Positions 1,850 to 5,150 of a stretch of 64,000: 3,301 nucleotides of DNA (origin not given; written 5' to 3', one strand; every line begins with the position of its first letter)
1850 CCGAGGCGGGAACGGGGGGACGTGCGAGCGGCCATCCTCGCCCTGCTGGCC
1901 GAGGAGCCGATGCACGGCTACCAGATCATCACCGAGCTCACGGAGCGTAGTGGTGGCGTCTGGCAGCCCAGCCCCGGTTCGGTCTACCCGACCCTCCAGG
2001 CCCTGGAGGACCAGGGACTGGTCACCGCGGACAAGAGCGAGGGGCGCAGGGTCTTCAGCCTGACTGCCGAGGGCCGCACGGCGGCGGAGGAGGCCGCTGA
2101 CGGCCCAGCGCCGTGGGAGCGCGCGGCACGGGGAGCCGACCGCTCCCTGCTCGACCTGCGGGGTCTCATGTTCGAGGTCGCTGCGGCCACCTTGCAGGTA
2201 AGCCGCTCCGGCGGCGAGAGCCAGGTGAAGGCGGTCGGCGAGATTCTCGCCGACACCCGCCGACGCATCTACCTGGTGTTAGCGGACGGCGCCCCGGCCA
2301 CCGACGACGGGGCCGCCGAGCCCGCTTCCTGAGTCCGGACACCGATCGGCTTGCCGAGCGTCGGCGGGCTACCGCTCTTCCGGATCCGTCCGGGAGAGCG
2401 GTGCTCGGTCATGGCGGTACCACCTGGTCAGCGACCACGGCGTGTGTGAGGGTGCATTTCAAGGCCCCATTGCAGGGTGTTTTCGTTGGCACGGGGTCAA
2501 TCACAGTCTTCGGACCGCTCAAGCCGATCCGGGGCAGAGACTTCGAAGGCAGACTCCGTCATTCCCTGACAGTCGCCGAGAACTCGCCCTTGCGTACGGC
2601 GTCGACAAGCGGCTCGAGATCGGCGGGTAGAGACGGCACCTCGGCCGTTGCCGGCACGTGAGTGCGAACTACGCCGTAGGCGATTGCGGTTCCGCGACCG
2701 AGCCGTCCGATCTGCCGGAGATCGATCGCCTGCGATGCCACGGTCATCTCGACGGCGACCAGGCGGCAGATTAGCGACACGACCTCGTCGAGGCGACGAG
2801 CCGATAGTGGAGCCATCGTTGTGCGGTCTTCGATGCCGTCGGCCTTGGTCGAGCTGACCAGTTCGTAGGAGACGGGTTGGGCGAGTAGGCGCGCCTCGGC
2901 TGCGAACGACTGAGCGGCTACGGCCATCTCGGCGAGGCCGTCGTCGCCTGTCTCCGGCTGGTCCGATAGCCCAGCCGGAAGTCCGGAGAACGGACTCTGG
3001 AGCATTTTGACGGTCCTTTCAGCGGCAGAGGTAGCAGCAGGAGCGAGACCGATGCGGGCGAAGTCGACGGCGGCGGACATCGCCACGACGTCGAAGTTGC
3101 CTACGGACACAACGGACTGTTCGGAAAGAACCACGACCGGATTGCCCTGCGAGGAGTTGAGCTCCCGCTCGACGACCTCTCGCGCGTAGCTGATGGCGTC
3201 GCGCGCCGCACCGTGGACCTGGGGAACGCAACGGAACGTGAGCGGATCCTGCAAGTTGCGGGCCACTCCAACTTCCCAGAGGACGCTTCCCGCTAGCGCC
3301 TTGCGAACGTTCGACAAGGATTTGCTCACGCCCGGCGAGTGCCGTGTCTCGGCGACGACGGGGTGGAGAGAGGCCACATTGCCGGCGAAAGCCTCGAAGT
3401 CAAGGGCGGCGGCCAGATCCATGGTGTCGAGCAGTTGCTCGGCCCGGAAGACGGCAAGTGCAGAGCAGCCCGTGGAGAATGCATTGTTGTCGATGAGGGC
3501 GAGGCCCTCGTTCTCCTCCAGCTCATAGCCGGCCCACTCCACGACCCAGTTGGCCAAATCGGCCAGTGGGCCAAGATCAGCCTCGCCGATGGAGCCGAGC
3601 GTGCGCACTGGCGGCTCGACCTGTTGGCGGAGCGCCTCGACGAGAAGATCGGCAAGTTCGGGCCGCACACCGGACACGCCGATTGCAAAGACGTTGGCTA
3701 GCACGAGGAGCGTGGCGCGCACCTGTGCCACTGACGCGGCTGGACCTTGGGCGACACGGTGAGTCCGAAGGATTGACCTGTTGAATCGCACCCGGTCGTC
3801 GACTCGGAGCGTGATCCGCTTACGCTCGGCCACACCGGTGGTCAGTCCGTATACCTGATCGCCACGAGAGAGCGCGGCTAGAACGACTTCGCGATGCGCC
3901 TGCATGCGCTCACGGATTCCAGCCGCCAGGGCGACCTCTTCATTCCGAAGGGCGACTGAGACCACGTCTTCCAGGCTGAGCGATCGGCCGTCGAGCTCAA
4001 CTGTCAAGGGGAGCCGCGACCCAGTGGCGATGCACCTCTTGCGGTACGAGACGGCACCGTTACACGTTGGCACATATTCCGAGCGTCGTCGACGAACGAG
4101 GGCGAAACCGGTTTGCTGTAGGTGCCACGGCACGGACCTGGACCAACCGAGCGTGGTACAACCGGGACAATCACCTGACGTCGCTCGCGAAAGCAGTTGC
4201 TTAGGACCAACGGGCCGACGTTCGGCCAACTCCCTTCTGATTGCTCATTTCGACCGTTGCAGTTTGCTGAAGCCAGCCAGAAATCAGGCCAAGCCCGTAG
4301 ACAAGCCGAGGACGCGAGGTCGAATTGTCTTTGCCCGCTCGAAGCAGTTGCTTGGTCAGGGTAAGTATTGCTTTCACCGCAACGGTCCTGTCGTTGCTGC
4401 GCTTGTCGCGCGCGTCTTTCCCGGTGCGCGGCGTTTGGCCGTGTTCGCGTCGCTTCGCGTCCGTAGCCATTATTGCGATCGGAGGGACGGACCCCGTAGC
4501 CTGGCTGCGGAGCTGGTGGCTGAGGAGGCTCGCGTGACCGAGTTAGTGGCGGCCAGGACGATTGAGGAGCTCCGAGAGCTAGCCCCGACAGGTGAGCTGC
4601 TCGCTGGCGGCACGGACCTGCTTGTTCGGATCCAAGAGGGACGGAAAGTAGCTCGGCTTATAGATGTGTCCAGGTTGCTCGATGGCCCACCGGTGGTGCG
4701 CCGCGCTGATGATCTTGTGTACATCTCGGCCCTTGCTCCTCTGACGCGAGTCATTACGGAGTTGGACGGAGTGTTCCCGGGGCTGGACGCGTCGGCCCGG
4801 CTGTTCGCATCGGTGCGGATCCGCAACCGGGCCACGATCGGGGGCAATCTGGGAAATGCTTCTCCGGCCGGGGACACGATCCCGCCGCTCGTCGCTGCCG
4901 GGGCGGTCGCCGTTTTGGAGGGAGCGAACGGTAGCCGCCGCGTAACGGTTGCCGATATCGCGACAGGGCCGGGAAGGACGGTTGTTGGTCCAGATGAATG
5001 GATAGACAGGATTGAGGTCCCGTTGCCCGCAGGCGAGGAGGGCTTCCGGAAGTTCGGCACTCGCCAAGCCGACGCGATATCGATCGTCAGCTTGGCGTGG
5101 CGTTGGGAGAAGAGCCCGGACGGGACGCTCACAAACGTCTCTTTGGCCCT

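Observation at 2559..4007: Histidine ammonia-lyase homolog without the MIO-forming Ala-Ser-Gly triad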

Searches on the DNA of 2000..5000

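Call 102: search_rna_families(source=window, start=2000, end=5000, threshold=evalue, max_evalue=1)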
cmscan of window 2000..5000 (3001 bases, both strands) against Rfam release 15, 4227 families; matches with E-value up to 1: 1.
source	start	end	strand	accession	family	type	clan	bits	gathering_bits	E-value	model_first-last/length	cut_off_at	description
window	4618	4875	-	RF02042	HOTTIP_3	Gene; lncRNA;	-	15.8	50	0.06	117-353/353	no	HOXA transcript at the distal tip, conserved region 3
